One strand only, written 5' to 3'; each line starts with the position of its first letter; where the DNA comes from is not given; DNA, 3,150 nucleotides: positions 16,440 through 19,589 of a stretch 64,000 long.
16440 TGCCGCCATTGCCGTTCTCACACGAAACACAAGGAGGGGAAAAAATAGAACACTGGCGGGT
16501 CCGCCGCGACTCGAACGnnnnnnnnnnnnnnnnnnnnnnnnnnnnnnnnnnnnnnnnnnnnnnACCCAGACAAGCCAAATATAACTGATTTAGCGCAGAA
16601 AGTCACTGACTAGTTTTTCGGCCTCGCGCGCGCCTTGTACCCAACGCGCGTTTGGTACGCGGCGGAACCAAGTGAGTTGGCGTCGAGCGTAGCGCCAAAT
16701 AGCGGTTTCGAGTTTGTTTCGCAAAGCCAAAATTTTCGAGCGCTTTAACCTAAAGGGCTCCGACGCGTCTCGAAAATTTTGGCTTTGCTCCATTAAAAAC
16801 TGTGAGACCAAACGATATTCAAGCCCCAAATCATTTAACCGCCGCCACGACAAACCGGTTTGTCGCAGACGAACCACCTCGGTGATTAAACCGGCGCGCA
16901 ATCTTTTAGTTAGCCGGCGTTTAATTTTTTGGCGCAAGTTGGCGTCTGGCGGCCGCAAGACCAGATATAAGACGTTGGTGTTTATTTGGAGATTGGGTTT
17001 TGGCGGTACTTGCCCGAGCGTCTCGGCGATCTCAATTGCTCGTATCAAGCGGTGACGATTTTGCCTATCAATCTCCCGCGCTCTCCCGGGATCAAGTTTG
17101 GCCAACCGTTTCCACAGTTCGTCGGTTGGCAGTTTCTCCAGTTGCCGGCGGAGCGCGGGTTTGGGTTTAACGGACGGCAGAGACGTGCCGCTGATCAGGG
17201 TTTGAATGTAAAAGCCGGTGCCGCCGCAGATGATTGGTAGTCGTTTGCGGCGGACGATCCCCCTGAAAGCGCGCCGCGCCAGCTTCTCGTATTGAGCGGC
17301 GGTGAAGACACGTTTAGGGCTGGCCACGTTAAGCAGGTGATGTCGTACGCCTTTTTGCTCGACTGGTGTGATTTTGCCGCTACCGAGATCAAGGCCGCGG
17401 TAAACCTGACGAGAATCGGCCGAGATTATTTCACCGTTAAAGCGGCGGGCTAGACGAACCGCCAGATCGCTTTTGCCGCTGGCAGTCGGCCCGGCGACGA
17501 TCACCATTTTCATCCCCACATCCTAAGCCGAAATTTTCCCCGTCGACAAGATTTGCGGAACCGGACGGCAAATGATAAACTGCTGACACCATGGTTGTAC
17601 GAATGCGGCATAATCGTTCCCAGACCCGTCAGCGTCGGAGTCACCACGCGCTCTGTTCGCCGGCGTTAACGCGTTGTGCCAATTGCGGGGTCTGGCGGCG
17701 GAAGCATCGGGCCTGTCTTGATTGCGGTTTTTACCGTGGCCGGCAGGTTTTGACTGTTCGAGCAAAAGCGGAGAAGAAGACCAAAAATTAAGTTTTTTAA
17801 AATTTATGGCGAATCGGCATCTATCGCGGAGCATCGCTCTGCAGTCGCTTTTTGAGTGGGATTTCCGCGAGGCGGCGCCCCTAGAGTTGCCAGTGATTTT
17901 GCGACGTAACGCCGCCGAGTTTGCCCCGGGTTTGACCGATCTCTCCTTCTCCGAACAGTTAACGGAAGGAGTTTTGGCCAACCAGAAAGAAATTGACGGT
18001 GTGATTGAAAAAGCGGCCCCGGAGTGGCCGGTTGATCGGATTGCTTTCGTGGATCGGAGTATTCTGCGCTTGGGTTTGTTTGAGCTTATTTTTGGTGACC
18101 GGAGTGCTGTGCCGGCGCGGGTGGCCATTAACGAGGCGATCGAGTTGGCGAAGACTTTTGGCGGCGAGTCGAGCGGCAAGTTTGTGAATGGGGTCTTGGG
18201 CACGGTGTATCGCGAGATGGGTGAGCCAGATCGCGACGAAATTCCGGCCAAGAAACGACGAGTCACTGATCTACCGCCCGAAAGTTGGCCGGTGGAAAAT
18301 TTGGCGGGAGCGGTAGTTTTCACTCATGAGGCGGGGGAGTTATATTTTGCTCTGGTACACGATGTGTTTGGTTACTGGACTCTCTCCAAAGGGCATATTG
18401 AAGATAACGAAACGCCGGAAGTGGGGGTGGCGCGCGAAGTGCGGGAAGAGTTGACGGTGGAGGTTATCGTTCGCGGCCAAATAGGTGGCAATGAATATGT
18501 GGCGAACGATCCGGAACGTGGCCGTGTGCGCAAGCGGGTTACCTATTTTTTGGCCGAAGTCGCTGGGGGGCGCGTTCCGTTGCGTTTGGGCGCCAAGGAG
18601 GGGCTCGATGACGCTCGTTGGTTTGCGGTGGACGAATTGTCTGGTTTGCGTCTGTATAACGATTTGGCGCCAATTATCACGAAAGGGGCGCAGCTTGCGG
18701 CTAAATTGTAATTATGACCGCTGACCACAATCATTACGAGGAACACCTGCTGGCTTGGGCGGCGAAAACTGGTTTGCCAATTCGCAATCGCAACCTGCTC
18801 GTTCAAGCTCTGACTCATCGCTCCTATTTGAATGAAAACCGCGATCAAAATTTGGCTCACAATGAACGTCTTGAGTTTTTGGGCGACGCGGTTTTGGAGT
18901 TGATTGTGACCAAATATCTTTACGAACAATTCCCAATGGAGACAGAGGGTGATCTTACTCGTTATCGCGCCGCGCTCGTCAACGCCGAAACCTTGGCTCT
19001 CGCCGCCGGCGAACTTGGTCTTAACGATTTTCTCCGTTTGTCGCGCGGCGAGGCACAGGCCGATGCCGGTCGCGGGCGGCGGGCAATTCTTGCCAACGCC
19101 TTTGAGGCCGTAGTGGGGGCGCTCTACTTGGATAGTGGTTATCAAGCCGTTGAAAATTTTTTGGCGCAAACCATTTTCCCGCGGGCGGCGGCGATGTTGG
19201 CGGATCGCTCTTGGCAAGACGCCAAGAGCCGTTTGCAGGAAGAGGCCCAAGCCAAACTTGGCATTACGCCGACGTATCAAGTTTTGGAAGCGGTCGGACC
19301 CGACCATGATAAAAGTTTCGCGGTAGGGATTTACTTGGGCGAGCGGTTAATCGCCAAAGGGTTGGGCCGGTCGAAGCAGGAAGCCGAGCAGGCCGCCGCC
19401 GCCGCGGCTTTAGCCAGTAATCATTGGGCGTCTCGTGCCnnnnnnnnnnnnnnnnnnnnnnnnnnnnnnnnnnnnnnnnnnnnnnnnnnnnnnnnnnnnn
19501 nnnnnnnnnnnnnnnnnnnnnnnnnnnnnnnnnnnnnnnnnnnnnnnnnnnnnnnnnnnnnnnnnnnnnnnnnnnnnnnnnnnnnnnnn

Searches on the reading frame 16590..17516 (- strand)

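Call 9: search_protein_families(library=pfam, proteins=[window:16590-17516:-], max_evalue=0.001)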
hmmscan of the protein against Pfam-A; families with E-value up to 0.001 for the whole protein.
window:16590-17516:- (308 aa): 3 families
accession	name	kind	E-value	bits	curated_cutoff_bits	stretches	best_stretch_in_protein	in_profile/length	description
PF01715.23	IPPT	-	3.7e-56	191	23.6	1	37-286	1-242/243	IPP transferase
PF01745.22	IPT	-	9.1e-09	35.5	20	1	2-84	1-84/233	Isopentenyl transferase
PF13671.12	AAA_33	-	0.00045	21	27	0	4-44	1-42/143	AAA domain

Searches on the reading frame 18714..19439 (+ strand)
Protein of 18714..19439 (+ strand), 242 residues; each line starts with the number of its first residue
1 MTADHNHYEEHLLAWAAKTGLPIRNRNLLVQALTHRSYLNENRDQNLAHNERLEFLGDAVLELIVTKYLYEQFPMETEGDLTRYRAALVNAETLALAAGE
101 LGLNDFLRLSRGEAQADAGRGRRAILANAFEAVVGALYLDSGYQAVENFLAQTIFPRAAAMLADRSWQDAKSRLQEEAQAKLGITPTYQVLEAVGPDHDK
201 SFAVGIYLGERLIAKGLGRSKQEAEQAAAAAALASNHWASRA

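Call 9: search_protein_families(library=pfam, proteins=[window:18714-19439:+], max_evalue=0.001)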
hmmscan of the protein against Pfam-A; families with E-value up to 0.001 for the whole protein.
window:18714-19439:+ (242 aa): 4 families
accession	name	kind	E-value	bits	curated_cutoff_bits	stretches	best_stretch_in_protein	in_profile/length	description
PF14622.11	Ribonucleas_3_3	-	2.4e-39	134.9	35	1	25-156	1-126/128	Ribonuclease-III-like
PF00636.31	Ribonuclease_3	-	1.3e-28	100.2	27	1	51-142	1-102/102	Ribonuclease III domain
PF00035.32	dsrm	-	1.8e-15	57.7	23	1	170-234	1-64/66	Double-stranded RNA binding motif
PF22935.1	RM44_endonuclase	-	9.5e-10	39.1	27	1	16-137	10-139/139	Large ribosomal subunit protein mL44, endonuclease domain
